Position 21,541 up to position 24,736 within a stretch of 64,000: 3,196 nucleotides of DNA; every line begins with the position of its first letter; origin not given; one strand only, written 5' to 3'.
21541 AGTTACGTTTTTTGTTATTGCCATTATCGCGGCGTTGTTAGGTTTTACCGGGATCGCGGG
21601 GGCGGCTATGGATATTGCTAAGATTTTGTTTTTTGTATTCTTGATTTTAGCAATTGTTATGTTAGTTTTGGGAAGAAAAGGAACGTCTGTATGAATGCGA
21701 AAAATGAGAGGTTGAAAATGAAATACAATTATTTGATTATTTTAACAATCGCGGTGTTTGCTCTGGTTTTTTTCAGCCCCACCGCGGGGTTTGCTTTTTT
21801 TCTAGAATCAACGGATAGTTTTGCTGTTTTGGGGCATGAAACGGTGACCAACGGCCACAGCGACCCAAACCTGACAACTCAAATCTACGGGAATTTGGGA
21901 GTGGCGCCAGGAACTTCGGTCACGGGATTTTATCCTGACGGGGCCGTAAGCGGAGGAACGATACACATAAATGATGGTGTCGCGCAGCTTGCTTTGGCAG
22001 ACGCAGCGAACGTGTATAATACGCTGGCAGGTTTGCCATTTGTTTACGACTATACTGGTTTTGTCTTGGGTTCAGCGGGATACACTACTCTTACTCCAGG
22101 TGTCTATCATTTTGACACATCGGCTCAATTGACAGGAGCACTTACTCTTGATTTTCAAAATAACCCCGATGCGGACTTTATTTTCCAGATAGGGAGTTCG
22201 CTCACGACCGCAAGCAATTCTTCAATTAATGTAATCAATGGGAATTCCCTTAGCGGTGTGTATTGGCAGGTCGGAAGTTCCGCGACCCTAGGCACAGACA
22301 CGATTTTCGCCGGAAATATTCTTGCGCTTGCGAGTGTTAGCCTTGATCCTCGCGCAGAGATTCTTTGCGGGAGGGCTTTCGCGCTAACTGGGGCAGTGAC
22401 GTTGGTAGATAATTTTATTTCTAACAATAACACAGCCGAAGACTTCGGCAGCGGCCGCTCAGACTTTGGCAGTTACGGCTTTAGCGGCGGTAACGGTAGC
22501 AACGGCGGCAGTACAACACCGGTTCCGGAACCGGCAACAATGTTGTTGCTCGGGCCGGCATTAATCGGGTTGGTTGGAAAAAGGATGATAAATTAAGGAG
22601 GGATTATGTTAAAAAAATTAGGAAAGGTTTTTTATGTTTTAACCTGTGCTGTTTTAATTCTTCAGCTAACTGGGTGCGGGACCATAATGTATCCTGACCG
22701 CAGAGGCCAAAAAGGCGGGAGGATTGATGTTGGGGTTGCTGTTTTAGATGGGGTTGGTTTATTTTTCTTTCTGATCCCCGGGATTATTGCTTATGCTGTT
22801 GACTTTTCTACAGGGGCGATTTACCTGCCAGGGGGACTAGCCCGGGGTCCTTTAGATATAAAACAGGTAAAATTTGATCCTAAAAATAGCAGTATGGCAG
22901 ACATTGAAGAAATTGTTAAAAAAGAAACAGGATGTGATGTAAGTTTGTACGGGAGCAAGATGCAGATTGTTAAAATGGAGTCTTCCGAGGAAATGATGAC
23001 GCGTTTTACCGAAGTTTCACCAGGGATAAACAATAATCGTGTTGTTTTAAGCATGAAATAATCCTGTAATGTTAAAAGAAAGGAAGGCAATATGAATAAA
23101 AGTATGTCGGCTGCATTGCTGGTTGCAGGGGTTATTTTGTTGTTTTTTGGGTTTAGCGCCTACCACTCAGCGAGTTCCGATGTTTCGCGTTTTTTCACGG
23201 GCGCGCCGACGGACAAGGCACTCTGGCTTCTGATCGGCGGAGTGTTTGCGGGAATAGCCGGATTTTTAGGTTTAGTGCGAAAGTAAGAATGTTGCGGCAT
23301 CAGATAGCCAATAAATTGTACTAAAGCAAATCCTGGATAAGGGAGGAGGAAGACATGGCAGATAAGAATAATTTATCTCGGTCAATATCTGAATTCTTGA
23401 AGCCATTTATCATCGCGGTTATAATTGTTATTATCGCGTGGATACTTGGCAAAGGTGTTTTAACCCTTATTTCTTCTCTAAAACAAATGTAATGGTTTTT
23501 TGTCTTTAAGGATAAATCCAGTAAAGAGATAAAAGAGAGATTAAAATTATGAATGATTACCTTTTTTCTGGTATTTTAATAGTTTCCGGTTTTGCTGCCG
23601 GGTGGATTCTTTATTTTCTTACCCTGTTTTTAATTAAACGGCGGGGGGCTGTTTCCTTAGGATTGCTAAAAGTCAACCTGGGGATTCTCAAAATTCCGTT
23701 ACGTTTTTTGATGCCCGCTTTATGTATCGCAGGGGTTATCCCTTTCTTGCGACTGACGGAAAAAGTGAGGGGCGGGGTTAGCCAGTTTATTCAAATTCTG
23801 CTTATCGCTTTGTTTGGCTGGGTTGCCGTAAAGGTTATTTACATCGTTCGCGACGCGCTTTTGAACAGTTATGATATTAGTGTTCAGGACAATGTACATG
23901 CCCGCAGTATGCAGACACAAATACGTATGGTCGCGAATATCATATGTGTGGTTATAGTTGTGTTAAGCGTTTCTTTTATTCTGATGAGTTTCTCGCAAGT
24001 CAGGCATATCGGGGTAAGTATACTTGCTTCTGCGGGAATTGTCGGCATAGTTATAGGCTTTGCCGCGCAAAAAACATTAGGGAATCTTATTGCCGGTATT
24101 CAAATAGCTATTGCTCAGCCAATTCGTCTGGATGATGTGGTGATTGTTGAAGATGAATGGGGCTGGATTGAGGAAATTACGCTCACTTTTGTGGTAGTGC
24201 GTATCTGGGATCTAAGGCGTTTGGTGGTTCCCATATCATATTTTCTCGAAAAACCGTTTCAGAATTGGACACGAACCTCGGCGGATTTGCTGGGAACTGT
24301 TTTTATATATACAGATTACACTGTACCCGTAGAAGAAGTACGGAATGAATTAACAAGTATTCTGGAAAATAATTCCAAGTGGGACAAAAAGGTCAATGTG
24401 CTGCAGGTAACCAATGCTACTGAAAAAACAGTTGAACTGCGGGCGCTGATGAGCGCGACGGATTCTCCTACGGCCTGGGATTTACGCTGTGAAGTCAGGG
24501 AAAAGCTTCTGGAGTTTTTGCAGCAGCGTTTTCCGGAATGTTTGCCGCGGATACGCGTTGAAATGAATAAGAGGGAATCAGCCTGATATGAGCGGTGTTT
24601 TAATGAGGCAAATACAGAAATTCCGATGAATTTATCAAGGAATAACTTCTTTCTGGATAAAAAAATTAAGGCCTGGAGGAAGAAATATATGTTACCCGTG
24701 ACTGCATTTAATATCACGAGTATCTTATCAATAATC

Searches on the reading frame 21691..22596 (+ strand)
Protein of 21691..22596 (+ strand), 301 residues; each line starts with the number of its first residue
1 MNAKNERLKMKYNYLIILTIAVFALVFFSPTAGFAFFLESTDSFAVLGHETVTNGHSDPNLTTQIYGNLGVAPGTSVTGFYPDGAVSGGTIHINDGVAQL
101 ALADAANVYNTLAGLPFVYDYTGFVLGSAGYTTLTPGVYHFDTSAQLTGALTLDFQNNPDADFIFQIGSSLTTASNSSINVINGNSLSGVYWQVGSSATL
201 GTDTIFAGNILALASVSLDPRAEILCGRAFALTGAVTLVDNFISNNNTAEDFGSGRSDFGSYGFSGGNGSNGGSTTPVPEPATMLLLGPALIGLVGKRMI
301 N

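Call 18: search_protein_families(library=pfam, proteins=[window:21691-22596:+])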
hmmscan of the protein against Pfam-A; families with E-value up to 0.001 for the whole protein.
window:21691-22596:+ (301 aa): 2 families
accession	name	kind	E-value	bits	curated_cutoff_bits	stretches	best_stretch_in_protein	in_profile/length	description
PF11999.13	Ice_binding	-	8.8e-47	159.9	28.7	1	48-243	3-207/208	Ice-binding-like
PF07589.16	PEP-CTERM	-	0.0005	20.5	20.7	1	277-298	1-23/24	PEP-CTERM motif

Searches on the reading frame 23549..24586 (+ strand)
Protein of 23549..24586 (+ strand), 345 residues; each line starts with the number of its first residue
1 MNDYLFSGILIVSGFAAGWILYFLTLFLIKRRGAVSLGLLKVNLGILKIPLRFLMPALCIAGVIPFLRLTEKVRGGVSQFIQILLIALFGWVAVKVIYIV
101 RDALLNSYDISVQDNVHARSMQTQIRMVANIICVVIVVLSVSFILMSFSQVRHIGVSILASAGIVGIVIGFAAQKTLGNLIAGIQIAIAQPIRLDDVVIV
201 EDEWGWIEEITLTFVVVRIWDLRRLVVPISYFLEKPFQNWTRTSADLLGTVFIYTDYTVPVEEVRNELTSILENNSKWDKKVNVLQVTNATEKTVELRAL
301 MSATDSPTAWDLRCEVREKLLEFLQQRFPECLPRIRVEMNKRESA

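Call 18: search_protein_families(library=pfam, proteins=[window:23549-24586:+])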
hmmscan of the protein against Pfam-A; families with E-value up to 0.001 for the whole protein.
window:23549-24586:+ (345 aa): 1 family
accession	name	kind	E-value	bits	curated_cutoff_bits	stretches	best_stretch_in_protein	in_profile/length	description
PF00924.24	MS_channel_2nd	-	5.8e-13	49.2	20.2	1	176-242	2-68/68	Mechanosensitive ion channel, beta-domain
